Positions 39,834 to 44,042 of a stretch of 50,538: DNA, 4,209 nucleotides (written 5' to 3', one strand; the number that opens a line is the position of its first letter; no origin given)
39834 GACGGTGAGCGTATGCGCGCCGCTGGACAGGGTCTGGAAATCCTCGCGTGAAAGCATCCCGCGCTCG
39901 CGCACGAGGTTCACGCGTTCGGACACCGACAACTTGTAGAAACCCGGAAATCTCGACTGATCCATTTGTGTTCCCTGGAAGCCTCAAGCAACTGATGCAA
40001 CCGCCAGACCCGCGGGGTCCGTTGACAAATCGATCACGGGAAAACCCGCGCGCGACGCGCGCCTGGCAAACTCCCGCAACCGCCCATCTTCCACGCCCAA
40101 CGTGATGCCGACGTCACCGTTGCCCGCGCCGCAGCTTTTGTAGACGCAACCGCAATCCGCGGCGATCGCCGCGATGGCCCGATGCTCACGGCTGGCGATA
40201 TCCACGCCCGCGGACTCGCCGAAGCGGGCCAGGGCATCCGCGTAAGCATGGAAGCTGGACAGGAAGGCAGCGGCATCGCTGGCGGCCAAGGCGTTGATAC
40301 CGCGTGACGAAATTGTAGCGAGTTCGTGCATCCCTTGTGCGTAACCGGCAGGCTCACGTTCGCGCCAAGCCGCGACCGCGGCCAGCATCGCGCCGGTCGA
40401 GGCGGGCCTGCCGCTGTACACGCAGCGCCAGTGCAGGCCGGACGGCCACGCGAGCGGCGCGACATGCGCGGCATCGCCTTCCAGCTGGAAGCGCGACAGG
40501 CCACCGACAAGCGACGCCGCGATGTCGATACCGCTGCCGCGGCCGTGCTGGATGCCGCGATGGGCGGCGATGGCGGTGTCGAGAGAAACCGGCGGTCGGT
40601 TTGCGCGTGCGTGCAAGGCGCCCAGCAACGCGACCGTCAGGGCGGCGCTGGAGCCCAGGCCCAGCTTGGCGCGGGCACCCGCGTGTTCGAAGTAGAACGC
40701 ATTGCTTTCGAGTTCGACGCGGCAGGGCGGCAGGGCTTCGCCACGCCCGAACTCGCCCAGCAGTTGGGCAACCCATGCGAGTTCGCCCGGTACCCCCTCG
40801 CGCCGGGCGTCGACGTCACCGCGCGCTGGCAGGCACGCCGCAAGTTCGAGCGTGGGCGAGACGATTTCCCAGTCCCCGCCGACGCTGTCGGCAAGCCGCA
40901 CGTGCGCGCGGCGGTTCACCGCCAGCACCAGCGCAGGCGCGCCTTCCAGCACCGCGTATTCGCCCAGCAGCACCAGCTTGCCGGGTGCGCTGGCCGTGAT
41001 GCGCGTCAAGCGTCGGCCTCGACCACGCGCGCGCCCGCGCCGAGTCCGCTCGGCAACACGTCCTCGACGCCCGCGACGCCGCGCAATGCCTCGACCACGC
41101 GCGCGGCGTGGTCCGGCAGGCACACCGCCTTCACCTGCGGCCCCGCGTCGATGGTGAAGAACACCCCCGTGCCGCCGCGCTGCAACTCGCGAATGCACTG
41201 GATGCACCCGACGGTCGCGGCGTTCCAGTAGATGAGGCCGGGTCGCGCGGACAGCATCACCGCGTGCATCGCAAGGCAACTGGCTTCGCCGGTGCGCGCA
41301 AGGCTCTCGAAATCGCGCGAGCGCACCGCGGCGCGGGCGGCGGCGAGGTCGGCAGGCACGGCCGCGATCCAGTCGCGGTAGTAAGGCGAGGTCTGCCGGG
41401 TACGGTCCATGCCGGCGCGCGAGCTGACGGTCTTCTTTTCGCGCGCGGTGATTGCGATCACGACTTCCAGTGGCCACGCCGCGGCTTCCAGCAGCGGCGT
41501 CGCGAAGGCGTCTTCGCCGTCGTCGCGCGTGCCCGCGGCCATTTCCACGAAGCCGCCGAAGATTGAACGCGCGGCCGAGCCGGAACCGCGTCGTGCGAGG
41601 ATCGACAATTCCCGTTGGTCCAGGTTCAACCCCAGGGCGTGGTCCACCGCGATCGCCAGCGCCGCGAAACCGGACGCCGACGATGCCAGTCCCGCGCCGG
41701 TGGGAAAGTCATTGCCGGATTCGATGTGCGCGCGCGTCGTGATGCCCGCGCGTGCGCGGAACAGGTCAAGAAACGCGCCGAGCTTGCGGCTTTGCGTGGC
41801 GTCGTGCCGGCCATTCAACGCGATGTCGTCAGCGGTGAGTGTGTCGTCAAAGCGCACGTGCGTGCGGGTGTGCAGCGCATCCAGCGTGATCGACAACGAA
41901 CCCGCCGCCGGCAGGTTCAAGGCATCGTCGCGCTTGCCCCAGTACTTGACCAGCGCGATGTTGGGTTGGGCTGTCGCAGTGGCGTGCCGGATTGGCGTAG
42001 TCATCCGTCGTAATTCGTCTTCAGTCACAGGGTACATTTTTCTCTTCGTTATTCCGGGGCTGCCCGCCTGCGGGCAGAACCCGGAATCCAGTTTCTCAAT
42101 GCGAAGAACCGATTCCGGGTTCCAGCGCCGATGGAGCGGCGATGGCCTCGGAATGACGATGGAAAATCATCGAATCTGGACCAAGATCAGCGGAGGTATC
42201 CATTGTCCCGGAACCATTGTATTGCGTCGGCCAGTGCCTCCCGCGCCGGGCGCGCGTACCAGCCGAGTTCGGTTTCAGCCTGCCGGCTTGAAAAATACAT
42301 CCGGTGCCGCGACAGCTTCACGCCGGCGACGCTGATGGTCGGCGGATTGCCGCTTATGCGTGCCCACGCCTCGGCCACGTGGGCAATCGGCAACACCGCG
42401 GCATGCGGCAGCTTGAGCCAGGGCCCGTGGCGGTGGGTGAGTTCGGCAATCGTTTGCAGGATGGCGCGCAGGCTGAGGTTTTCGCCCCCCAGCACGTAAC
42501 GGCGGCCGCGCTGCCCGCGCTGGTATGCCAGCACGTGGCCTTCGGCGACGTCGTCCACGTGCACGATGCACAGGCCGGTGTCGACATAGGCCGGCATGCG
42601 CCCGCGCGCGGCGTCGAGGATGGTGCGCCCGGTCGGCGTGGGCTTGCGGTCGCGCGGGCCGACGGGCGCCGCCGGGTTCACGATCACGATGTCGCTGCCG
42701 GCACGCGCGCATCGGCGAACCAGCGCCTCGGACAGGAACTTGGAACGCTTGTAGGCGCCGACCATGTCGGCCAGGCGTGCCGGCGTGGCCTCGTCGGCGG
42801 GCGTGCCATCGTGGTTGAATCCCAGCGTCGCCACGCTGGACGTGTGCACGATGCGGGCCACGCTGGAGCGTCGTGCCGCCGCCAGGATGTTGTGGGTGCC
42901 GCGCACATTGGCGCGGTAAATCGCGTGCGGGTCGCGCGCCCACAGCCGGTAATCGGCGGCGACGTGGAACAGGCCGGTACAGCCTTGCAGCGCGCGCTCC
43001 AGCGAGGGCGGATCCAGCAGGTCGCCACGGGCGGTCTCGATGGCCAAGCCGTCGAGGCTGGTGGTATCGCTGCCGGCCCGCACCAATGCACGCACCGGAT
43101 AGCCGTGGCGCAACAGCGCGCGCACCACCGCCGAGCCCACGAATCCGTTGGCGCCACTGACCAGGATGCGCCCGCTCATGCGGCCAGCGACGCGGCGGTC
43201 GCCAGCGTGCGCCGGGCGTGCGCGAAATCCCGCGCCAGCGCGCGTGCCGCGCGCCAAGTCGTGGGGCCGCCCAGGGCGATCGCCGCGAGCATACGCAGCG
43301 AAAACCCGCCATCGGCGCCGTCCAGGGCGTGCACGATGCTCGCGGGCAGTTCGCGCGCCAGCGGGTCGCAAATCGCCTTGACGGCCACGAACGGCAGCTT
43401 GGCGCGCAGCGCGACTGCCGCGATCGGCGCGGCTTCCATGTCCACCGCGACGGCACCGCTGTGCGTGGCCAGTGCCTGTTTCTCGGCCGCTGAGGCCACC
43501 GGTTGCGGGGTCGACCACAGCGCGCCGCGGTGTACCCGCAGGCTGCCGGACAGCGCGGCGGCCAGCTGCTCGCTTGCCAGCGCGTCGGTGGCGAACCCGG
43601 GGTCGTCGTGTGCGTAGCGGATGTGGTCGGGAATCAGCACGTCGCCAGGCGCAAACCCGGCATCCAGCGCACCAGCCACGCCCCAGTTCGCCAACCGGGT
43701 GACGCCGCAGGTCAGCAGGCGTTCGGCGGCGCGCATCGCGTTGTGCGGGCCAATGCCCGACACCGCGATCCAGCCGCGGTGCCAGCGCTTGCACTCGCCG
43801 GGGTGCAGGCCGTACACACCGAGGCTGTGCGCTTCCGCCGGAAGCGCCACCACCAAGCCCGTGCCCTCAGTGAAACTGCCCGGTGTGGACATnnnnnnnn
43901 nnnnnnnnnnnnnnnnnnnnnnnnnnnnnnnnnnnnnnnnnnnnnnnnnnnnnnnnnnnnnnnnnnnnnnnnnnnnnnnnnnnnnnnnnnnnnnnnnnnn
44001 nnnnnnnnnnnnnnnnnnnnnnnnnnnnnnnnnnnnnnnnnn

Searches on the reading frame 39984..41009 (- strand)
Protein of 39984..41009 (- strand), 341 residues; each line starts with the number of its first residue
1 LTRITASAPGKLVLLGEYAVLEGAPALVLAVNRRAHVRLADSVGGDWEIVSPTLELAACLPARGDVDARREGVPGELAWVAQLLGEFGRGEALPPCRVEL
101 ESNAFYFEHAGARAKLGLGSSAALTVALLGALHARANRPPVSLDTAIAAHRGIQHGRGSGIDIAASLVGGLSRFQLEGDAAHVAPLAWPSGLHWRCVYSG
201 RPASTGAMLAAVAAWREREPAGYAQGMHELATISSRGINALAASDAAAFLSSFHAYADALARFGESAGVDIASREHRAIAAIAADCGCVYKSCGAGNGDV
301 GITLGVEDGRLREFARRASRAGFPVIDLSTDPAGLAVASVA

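Call 50: search_solved_structures(query=window:39984-41009:-, max_evalue=0.001)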
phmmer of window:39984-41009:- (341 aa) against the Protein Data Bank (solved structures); distinct sequences matched with E-value up to 0.001: 9.
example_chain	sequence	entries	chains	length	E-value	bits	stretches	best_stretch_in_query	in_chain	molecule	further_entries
3k17_A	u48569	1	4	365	2.4e-19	73.4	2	4-174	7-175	Lin0012 protein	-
2hfs_A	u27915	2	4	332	4.9e-09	39.5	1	10-308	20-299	Mevalonate kinase, putative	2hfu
2r3v_A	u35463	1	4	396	8.9e-07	32.1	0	5-54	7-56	Mevalonate kinase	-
1kvk_A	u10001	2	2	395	1.5e-06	31.3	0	5-46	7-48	mevalonate kinase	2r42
8teb_A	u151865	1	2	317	7.7e-05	25.7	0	4-40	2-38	Mevalonate kinase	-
1k47_A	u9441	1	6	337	0.00019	24.4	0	6-138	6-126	phosphomevalonate kinase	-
3gon_A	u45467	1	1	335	0.00022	24.2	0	6-138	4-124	Phosphomevalonate kinase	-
4hac_A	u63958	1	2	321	0.00025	24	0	4-43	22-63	Mevalonate kinase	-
6mde_A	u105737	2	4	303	0.00029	23.8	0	4-43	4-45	Mevalonate kinase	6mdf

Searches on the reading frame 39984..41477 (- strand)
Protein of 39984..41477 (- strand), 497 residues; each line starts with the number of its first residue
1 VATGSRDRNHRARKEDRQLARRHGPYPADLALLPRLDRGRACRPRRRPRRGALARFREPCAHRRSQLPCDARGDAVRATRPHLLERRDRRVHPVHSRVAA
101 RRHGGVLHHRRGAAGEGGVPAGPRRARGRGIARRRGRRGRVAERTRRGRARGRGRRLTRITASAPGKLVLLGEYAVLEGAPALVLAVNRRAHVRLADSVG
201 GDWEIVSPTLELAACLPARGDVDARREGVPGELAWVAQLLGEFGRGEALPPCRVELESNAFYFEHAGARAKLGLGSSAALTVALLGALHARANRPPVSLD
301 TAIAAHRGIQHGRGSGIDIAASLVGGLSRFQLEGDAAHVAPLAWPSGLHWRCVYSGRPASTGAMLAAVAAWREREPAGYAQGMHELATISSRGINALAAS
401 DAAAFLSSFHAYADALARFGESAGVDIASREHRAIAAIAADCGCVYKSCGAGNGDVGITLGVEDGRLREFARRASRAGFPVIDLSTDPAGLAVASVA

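Call 4: search_protein_families(library=pfam, proteins=[window:39984-41477:-])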
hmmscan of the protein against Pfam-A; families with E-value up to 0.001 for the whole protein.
window:39984-41477:- (497 aa): 1 family
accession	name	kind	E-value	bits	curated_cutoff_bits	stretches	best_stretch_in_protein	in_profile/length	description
PF00288.32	GHMP_kinases_N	-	2.7e-06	28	22.3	1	244-326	15-87/87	GHMP kinases N terminal domain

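Call 7: search_protein_families(library=ncbifam, proteins=[window:39984-41477:-])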
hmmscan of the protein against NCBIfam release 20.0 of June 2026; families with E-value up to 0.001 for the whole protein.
window:39984-41477:- (497 aa): 5 families
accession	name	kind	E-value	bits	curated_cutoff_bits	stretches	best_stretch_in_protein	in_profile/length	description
TIGR01220.1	Pmev_kin_Gr_pos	equivalog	4.1e-23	82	165.7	2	337-460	205-328/358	phosphomevalonate kinase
TIGR00549.1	mevalon_kin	equivalog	7.9e-23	81.3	163.05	1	164-459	1-275/276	mevalonate kinase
NF040957.1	Arch_PMK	equivalog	5.4e-15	55.7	500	1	249-487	72-310/316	phosphomevalonate kinase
NF003036.0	PRK03926.1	equivalog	7e-11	41.8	403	1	159-195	1-37/302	mevalonate kinase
TIGR01219.1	Pmev_kin_ERG8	equivalog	9.9e-05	21.4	376.95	0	161-193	1-34/456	phosphomevalonate kinase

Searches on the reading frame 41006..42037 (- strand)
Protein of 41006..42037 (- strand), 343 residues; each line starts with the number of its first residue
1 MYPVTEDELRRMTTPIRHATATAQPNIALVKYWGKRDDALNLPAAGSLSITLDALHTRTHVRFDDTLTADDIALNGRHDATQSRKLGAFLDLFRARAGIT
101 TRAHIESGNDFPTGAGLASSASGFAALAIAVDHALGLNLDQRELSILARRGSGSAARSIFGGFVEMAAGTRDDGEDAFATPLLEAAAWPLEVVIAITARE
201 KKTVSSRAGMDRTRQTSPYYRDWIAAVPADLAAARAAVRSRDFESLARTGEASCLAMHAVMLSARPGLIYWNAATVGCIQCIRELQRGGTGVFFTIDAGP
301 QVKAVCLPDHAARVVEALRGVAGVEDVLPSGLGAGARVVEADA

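Call 4: search_protein_families(library=pfam, proteins=[window:41006-42037:-])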
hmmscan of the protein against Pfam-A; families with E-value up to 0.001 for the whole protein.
window:41006-42037:- (343 aa): 3 families
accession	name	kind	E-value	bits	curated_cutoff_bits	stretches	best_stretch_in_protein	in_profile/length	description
PF22700.2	MVD-like_N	-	1.9e-59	200.2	27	1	23-179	1-157/157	Diphosphomevalonate decarboxylase-like N-terminal domain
PF18376.6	MDD_C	-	2.3e-18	67.1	23.2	1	192-321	1-133/186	Mevalonate 5-diphosphate decarboxylase C-terminal domain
PF00288.32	GHMP_kinases_N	-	8e-10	39.2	22.3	1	90-162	7-76/87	GHMP kinases N terminal domain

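Call 7: search_protein_families(library=ncbifam, proteins=[window:41006-42037:-])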
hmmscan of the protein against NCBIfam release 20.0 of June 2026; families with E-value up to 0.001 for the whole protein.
window:41006-42037:- (343 aa): 9 families
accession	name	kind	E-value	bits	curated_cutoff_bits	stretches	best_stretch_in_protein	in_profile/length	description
TIGR01240.1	mevDPdecarb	equivalog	7.2e-89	297.8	171.35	1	20-318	2-300/305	diphosphomevalonate decarboxylase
NF040704.1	IPP_alt_MvaD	equivalog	1.7e-51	175.3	475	1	19-340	2-317/323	phosphomevalonate decarboxylase MvaD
NF040847.1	mev_decarb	equivalog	4.1e-11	42.7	560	1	19-303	36-316/350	bisphosphomevalonate decarboxylase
TIGR01920.1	Shik_kin_archae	equivalog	1.6e-07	31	126.85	1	55-169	23-136/266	shikimate kinase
NF040848.1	mev_kinase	equivalog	8.5e-06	25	440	1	19-205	6-193/323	mevalonate-3-kinase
TIGR00549.1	mevalon_kin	equivalog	2.1e-05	24.2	163.05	1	80-150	59-128/276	mevalonate kinase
TIGR00191.1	thrB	equivalog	7.5e-05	21.7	168.25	1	102-208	80-183/304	homoserine kinase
NF002288.1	PRK01212.1-4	equivalog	8.4e-05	21.7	194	1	91-164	65-147/303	homoserine kinase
NF003036.0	PRK03926.1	equivalog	0.00081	18.6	403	0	54-149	28-122/302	mevalonate kinase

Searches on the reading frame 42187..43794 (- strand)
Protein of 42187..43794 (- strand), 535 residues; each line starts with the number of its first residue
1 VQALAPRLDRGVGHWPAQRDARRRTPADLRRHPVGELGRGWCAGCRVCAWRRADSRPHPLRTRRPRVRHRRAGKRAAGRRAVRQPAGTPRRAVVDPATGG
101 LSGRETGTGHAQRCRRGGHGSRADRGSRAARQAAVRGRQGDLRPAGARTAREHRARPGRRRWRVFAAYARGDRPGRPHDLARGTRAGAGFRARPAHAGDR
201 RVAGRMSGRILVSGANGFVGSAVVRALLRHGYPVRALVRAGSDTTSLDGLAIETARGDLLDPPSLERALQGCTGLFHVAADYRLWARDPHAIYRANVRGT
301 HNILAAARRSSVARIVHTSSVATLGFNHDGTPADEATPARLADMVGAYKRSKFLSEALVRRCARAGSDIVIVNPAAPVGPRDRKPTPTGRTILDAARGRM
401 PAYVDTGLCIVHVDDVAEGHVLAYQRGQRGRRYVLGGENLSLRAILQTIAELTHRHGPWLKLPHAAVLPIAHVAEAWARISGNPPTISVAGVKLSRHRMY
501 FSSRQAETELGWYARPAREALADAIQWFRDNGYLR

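Call 5: search_protein_families(library=pfam, proteins=[window:42187-43794:-])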
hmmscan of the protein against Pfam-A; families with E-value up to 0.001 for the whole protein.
window:42187-43794:- (535 aa): 8 families
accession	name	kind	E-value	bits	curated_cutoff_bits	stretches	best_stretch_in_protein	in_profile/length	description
PF01370.27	Epimerase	-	1.3e-36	126.7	20.9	1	210-436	1-240/240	NAD dependent epimerase/dehydratase family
PF01073.25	3Beta_HSD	-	1.3e-22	80.6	22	1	211-426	1-231/280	3-beta hydroxysteroid dehydrogenase/isomerase family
PF13460.12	NAD_binding_10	-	2.8e-17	63.6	27.2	1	214-376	1-145/184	NAD(P)H-binding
PF16363.11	GDP_Man_Dehyd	-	5e-17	62.8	27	1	211-455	1-268/332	GDP-mannose 4,6 dehydratase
PF07993.18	NAD_binding_4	-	2.9e-16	59.8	20.1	1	260-379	77-209/258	Male sterility protein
PF05368.20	NmrA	-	8.7e-13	48.9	27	1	207-319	2-106/298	NmrA-like family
PF04321.23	RmlD_sub_bind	-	3e-07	30.2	27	1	209-361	2-138/287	RmlD substrate binding domain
PF02719.21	Polysacc_synt_2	-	0.00012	21.8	20.2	1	210-320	1-128/293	Polysaccharide biosynthesis protein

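Call 8: search_protein_families(library=ncbifam, proteins=[window:42187-43794:-])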
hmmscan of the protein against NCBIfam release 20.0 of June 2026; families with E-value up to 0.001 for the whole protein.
window:42187-43794:- (535 aa): 22 families
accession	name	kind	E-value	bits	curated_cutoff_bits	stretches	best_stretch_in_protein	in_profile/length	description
TIGR03466.1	HpnA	hypoth_equivalog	1.1e-139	464.9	367.65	1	210-534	3-327/327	hopanoid-associated sugar epimerase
NF052578.1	StrlDmthSdmBMthl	equivalog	1.8e-69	235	600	1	210-533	3-327/328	sterol demethylase protein SdmB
NF042423.1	oxyalk_red_Shew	equivalog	2.6e-27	95.8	580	1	209-425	10-222/331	2-alkyl-3-oxoalkanoate reductase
NF042422.1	oxyalk_red_OleD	equivalog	8.4e-27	94.4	580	1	209-515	2-314/329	2-alkyl-3-oxoalkanoate reductase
TIGR04180.1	EDH_00030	hypoth_equivalog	1e-18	67.5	475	1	210-382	1-180/297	NAD-dependent 4,6-dehydratase LegB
TIGR01746.1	Thioester-redct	subfamily_domain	4.3e-17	62.4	213.35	1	275-374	92-192/371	thioester reductase domain-containing protein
TIGR01179.1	galE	equivalog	2e-16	59.8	262.3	1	209-370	1-167/332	UDP-glucose 4-epimerase GalE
NF005539.0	PRK07201.1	equivalog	4.1e-13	48.9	549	1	210-378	3-178/657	SDR family oxidoreductase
TIGR01181.1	dTDP_gluc_dehyt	equivalog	2.1e-12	46.8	365.1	1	209-531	1-314/321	dTDP-glucose 4,6-dehydratase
NF041293.1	G6PDh_Azf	equivalog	8.4e-10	38.5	400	1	207-325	2-120/252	NAD-dependent glucose-6-phosphate dehydrogenase Azf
NF058621.1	DiazavRedAvaA7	equivalog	2e-09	37.5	400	1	209-427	2-222/304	3-diazoavenalumate denitrifying reductase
NF043036.1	ErythonDh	equivalog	2.7e-08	33.4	325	1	209-364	2-165/321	D-erythronate dehydrogenase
TIGR02197.1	heptose_epim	equivalog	3.6e-07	29.6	274.6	1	210-362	1-152/316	ADP-glyceromanno-heptose 6-epimerase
NF007582.0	PRK10217.1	equivalog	4.1e-06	26.1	698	1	209-454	3-271/355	dTDP-glucose 4,6-dehydratase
NF007956.0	PRK10675.1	subfamily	9e-06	25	394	1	209-372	2-175/338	UDP-glucose 4-epimerase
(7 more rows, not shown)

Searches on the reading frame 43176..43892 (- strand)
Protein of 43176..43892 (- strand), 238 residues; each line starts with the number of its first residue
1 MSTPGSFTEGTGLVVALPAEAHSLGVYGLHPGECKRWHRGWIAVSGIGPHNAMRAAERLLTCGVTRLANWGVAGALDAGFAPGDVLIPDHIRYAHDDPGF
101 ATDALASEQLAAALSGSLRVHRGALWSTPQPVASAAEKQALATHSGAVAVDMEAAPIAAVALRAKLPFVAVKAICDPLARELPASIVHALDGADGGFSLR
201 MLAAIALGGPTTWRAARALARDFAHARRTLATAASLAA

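Call 5: search_protein_families(library=pfam, proteins=[window:43176-43892:-])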
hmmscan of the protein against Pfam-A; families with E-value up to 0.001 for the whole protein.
window:43176-43892:- (238 aa): 1 family
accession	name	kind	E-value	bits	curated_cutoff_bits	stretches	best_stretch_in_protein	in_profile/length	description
PF01048.26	PNP_UDP_1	-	5.5e-29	101.7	25.1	1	41-182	45-204/233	Phosphorylase superfamily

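Call 8: search_protein_families(library=ncbifam, proteins=[window:43176-43892:-])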
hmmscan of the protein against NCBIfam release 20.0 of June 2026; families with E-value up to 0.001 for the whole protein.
window:43176-43892:- (238 aa): 10 families
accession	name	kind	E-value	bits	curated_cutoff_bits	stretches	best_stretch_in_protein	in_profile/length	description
TIGR03468.1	HpnG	hypoth_equivalog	2.1e-43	148.4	187.1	1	42-232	24-211/212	hopanoid-associated phosphorylase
NF005476.0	PRK07077.1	equivalog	2e-26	92.7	215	1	64-233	54-227/243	phosphorylase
NF004079.0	PRK05584.1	equivalog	3.6e-17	62.6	169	1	42-177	45-199/232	5'-methylthioadenosine/adenosylhomocysteine nucleosidase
TIGR03664.1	fut_nucase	equivalog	7.7e-11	42.1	124.7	1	104-175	128-200/228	futalosine hydrolase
TIGR01704.1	MTA_SAH-Nsdase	equivalog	9.4e-09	35.1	73.8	1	45-181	47-202/229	5'-methylthioadenosine/S-adenosylhomocysteine nucleosidase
NF004168.0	PRK05634.1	equivalog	1.1e-05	25.3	129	1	44-177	27-157/185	nucleosidase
NF005221.0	PRK06714.1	equivalog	1.2e-05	25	218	1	119-176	139-196/236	S-adenosylhomocysteine nucleosidase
NF011286.0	PRK14697.1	equivalog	4.3e-05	23.2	260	1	42-177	46-196/233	bifunctional 5'-methylthioadenosine/S-adenosylhomocysteine nucleosidase/phosphatase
NF005522.0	PRK07164.1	equivalog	0.00017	21.2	161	1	45-182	52-191/218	5'-methylthioadenosine/S-adenosylhomocysteine nucleosidase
NF004489.0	PRK05819.1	subfamily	0.00099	18.4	230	0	98-180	127-209/236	DeoD-type purine-nucleoside phosphorylase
